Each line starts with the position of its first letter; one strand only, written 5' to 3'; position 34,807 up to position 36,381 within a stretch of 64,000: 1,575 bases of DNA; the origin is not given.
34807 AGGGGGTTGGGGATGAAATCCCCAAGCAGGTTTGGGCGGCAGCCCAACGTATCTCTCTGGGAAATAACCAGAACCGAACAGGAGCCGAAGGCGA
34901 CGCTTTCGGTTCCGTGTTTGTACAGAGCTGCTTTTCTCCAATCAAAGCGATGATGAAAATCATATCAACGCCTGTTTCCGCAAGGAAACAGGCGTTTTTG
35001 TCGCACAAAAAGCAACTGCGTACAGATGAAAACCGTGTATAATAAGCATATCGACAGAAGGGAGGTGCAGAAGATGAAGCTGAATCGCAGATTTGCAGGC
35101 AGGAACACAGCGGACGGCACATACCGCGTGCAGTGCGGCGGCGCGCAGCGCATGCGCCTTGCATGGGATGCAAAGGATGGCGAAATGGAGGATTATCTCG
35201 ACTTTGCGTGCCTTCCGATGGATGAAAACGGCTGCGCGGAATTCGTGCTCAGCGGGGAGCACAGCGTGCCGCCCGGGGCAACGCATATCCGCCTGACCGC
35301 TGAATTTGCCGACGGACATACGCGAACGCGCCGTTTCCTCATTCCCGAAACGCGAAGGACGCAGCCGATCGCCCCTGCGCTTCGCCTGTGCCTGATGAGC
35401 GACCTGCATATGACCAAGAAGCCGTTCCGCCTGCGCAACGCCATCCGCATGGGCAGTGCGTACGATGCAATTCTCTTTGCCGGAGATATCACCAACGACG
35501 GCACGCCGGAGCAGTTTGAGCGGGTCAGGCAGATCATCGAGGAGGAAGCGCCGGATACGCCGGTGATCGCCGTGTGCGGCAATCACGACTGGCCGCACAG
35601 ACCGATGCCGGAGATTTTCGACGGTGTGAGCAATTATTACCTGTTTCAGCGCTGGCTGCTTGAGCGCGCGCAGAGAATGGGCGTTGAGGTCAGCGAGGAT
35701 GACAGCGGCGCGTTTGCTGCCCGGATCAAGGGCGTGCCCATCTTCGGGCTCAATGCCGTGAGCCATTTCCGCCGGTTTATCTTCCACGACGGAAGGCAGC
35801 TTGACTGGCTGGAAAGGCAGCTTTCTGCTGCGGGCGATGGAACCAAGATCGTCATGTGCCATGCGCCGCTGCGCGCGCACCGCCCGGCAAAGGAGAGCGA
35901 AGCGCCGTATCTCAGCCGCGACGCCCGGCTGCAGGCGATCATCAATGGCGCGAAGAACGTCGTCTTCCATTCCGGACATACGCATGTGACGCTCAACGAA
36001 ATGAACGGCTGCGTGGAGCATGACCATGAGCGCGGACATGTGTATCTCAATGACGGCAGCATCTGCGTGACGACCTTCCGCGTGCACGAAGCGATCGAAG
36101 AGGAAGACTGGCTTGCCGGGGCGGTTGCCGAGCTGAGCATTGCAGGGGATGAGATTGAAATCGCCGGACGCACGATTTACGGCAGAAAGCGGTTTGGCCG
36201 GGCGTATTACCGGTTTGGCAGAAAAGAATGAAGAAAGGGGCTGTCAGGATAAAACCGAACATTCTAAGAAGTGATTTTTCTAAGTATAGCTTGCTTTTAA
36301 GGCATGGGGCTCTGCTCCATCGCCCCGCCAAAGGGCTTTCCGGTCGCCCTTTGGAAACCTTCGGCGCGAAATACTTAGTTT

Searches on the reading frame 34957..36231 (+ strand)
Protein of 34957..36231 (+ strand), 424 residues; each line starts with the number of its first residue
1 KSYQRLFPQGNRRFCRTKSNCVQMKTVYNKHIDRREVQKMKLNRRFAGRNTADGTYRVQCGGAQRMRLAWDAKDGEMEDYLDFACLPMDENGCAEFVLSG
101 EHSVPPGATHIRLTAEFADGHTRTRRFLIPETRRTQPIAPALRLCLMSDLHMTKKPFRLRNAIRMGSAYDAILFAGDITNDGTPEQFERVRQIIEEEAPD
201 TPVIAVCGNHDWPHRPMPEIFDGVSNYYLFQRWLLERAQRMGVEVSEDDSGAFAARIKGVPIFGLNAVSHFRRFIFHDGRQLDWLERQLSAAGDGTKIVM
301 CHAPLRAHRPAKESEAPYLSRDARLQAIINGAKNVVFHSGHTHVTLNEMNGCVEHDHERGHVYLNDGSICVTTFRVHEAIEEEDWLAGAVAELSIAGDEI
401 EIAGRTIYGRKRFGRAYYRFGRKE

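Call 71: search_protein_families(library=pfam, proteins=[window:34957-36231:+], max_evalue=0.0001)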
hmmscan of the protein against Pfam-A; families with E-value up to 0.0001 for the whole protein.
window:34957-36231:+ (424 aa): 2 families
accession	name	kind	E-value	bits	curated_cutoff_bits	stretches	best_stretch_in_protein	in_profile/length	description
PF00149.33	Metallophos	-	4e-14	53.9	21.5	1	143-344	2-190/191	Calcineurin-like phosphoesterase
PF12850.12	Metallophos_2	-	4.6e-13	49.9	27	1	143-376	2-142/154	Calcineurin-like phosphoesterase superfamily domain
